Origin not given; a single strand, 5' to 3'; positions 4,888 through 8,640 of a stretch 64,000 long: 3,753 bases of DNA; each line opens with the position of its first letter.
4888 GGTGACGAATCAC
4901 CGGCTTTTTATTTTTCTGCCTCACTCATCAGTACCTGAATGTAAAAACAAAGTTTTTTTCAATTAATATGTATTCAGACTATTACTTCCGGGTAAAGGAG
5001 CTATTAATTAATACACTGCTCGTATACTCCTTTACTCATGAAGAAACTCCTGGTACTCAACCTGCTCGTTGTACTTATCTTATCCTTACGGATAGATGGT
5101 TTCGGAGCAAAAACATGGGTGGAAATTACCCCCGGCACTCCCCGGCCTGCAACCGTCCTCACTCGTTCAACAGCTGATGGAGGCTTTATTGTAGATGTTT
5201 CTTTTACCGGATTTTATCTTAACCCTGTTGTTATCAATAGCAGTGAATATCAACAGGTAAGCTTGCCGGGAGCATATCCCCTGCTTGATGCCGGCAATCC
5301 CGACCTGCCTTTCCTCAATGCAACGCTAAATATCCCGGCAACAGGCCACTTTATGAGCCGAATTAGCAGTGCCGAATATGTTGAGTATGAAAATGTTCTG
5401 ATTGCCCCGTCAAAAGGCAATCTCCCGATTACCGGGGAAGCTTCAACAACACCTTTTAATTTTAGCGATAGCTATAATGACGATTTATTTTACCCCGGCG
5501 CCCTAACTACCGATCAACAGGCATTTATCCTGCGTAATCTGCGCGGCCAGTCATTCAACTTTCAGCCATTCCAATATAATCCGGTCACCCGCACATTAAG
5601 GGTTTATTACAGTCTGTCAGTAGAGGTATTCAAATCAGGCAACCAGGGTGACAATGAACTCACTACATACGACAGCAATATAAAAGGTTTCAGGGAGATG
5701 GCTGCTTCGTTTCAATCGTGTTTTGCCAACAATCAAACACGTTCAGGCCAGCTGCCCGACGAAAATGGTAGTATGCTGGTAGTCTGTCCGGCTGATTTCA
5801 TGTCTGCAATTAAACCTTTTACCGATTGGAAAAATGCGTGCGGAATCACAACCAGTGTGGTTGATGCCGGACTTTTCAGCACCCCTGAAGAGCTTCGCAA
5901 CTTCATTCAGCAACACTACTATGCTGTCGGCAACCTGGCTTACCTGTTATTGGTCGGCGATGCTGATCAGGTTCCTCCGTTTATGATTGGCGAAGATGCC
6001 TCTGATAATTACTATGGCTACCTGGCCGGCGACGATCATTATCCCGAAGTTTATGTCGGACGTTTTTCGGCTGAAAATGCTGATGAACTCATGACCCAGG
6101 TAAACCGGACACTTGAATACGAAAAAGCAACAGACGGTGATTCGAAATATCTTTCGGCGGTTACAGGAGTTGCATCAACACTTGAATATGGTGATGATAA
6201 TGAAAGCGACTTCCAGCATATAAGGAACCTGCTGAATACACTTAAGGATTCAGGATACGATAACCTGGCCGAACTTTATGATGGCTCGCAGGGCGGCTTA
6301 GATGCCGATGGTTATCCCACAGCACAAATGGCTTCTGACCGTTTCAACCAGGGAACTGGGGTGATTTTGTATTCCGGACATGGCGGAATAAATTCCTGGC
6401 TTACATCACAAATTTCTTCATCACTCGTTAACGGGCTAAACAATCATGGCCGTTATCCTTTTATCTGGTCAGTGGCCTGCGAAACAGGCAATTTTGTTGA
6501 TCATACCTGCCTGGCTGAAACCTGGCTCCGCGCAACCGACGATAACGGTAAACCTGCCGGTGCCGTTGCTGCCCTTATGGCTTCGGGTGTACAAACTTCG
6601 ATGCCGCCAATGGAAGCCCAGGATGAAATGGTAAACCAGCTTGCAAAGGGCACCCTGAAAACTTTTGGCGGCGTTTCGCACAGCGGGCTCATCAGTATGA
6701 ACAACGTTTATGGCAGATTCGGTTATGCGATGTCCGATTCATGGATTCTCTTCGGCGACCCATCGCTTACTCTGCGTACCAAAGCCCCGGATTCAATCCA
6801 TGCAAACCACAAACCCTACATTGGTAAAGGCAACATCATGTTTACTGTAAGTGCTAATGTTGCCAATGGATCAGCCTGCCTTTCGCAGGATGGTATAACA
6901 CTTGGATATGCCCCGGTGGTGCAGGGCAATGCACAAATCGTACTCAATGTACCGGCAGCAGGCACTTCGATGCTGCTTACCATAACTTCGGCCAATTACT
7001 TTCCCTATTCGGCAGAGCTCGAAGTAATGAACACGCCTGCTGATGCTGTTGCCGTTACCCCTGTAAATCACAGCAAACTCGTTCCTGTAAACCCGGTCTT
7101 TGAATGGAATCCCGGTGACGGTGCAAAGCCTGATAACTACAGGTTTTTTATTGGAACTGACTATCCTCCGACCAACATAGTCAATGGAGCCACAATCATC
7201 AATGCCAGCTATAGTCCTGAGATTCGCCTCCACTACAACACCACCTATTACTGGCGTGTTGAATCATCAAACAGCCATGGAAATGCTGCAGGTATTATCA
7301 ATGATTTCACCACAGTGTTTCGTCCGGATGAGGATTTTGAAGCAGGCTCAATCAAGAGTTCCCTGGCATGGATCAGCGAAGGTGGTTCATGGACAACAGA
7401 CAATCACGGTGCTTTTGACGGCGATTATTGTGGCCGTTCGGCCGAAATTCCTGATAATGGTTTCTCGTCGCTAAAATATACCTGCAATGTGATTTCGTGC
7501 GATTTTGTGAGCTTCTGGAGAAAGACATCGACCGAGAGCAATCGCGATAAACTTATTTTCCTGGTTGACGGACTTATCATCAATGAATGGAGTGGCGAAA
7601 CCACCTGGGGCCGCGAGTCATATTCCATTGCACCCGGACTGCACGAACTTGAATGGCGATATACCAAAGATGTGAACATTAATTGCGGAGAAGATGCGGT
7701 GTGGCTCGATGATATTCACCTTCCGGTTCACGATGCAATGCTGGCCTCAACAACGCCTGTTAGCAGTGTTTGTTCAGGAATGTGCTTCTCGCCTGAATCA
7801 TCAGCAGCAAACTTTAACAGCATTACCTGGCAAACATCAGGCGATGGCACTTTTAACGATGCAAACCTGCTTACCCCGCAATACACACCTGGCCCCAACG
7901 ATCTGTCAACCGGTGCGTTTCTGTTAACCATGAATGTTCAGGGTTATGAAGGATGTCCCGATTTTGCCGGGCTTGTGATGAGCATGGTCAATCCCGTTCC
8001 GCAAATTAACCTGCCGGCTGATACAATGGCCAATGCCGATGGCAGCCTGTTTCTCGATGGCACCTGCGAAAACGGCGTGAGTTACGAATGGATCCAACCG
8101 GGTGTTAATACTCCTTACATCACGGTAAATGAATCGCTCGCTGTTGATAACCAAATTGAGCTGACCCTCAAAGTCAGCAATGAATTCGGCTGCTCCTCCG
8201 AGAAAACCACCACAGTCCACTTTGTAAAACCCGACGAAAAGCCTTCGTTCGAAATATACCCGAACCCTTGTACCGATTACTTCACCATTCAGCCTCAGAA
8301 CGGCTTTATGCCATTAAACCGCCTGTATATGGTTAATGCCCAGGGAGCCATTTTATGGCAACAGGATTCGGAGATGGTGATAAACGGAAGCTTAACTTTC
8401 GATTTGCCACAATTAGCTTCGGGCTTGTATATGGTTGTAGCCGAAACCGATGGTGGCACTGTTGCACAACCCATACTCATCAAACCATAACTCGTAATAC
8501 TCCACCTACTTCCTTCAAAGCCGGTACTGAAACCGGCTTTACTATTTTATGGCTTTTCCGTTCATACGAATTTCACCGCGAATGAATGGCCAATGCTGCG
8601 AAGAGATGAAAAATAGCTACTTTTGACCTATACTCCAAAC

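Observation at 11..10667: Two gingipain-family C25 peptidases followed directly by a PPAD-type peptidylarginine deiminase, all T9SS cargo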

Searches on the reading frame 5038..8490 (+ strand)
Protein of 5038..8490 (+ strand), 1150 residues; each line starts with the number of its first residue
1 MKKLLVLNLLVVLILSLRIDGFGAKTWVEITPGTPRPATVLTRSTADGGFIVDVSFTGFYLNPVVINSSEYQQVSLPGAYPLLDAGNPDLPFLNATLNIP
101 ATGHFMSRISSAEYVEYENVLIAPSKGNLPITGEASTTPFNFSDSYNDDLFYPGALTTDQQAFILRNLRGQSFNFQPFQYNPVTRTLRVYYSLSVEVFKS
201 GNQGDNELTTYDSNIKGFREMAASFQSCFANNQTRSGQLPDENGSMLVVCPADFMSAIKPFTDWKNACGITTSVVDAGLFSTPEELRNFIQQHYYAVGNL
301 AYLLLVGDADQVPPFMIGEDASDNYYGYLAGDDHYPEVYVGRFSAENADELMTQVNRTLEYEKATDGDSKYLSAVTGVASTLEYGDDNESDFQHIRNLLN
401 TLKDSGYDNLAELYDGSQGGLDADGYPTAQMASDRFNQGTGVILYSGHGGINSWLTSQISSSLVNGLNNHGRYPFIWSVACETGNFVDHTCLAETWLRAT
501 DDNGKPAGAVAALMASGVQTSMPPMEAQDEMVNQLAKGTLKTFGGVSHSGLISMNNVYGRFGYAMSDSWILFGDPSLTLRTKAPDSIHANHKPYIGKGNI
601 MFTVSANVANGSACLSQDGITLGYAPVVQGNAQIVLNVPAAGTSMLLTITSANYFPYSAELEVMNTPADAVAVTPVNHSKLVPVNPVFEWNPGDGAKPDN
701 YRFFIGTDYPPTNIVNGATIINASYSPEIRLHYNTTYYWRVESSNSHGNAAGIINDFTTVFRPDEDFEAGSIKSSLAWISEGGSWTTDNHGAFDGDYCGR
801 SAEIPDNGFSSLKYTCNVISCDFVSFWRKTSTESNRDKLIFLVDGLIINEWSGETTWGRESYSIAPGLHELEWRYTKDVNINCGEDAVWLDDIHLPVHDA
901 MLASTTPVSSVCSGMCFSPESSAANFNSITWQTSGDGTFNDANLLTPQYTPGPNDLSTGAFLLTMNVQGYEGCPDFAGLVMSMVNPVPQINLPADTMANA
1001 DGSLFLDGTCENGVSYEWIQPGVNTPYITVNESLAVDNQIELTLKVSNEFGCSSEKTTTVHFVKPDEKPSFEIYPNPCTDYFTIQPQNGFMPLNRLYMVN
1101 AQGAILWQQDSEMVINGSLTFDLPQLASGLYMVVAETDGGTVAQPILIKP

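Call 3: search_protein_families(library=pfam, proteins=[window:5038-8490:+], max_evalue=0.01)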
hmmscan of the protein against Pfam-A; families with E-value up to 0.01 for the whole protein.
window:5038-8490:+ (1150 aa): 4 families
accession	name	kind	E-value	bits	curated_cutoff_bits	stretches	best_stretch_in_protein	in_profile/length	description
PF01364.23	Peptidase_C25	-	8.6e-60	203.4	23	1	246-579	1-374/374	Peptidase family C25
PF08126.16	Propeptide_C25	-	1.8e-26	93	22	1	61-218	33-197/205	Propeptide_C25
PF18962.6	Por_Secre_tail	-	4.1e-08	33.8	27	1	1073-1146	1-73/75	Secretion system C-terminal sorting domain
PF03785.20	Peptidase_C25_C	-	7.4e-07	29.4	25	1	599-660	16-77/79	Peptidase family C25, C terminal ig-like domain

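Call 4: search_protein_families(library=ncbifam, proteins=[window:5038-8490:+], max_evalue=0.01)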
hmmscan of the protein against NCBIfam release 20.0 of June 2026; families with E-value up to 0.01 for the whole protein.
window:5038-8490:+ (1150 aa): 4 families
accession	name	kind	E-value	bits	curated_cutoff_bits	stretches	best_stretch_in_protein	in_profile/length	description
NF033707.1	T9SS_sortase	equivalog_domain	9.7e-16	56.6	420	1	322-583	475-736/1095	type IX secretion system sortase PorU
NF052324.1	PorU_rel_Nterm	equivalog_domain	1.2e-15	56.8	450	1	309-581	499-767/879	putative type IX secretion system sortase PorU2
TIGR04183.1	Por_Secre_tail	domain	4.5e-07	29.7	23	1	1073-1149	1-72/72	T9SS type A sorting domain-containing protein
NF038113.1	T9SSA_dep_M36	equivalog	3.2e-05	22.3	885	1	1067-1149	789-869/869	T9SS-dependent M36 family metallopeptidase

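Call 7: search_solved_structures(query=window:5038-8490:+, max_evalue=0.01, show_alignments=2)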
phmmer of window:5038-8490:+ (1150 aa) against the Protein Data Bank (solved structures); distinct sequences matched with E-value up to 0.01: 6.
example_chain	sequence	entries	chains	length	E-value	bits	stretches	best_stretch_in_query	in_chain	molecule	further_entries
1cvr_A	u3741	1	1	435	2.4e-71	244.3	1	241-656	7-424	GINGIPAIN R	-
4ief_B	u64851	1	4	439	6.5e-71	242.9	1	241-653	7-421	Gingipain R2 Mature Domain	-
4ief_A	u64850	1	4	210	2.4e-27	98.6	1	81-231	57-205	Gingipain R2 Pro-Domain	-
4tkx_L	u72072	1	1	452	3e-15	58.5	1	237-499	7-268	Lys-gingipain W83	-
4rbm_A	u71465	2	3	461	3.1e-15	58.5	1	237-499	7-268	Lys-gingipain W83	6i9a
5mun_A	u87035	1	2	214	3e-08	35.3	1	38-221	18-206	Lys-gingipain W83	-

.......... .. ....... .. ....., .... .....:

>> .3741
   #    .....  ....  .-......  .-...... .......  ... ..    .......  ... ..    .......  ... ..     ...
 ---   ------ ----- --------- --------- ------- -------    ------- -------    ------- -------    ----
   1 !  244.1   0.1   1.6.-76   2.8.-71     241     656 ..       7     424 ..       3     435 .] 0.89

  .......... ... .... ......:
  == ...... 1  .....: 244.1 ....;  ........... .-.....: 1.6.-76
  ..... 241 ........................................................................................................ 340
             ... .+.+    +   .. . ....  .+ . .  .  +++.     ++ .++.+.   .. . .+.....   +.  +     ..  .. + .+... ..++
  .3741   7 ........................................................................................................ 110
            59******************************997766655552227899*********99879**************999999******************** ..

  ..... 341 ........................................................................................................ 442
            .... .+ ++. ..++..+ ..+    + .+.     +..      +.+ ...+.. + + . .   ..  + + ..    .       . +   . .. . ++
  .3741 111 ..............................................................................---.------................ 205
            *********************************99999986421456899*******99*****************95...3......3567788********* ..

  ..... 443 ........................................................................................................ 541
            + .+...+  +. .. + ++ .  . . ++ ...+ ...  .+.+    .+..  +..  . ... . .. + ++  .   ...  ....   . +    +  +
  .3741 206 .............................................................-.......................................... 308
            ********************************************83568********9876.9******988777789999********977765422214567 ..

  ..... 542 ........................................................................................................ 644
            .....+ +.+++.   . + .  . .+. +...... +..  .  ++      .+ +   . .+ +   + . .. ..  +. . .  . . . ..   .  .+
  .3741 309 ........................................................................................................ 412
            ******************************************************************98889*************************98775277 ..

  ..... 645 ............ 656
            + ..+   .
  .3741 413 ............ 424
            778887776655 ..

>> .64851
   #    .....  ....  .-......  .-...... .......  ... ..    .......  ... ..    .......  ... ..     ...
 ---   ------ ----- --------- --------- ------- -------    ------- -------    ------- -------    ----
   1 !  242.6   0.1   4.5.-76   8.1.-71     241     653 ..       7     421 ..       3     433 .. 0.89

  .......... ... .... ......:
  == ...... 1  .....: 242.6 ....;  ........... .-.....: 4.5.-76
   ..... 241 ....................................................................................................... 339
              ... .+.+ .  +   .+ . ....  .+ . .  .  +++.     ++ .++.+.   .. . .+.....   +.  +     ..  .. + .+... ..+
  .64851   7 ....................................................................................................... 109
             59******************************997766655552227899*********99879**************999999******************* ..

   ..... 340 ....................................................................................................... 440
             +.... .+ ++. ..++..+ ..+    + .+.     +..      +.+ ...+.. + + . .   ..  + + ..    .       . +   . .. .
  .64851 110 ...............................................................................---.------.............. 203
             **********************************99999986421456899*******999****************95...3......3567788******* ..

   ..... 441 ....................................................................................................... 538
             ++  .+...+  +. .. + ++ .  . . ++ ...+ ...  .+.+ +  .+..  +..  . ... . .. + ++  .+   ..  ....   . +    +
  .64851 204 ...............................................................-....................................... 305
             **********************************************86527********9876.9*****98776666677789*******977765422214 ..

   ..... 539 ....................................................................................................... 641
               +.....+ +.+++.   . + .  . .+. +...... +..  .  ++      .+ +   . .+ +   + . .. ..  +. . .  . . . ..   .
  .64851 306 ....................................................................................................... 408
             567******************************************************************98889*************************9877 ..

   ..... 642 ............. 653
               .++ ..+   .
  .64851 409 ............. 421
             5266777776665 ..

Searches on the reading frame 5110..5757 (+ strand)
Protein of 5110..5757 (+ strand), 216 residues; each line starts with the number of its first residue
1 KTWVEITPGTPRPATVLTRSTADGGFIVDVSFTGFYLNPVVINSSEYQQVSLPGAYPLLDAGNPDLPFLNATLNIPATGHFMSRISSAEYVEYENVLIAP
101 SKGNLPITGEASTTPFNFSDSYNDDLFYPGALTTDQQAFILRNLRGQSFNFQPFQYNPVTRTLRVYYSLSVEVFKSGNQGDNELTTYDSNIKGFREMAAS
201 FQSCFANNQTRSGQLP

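Call 61: search_solved_structures(query=window:5110-5757:+, max_evalue=0.01, show_alignments=2)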
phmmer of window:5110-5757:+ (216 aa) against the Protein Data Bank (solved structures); distinct sequences matched with E-value up to 0.01: 2.
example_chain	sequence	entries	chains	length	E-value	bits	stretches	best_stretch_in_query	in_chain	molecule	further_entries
4ief_A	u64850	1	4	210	1.1e-28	103.6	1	57-207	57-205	Gingipain R2 Pro-Domain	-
5mun_A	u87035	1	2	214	3.2e-09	40.1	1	15-197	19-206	Lys-gingipain W83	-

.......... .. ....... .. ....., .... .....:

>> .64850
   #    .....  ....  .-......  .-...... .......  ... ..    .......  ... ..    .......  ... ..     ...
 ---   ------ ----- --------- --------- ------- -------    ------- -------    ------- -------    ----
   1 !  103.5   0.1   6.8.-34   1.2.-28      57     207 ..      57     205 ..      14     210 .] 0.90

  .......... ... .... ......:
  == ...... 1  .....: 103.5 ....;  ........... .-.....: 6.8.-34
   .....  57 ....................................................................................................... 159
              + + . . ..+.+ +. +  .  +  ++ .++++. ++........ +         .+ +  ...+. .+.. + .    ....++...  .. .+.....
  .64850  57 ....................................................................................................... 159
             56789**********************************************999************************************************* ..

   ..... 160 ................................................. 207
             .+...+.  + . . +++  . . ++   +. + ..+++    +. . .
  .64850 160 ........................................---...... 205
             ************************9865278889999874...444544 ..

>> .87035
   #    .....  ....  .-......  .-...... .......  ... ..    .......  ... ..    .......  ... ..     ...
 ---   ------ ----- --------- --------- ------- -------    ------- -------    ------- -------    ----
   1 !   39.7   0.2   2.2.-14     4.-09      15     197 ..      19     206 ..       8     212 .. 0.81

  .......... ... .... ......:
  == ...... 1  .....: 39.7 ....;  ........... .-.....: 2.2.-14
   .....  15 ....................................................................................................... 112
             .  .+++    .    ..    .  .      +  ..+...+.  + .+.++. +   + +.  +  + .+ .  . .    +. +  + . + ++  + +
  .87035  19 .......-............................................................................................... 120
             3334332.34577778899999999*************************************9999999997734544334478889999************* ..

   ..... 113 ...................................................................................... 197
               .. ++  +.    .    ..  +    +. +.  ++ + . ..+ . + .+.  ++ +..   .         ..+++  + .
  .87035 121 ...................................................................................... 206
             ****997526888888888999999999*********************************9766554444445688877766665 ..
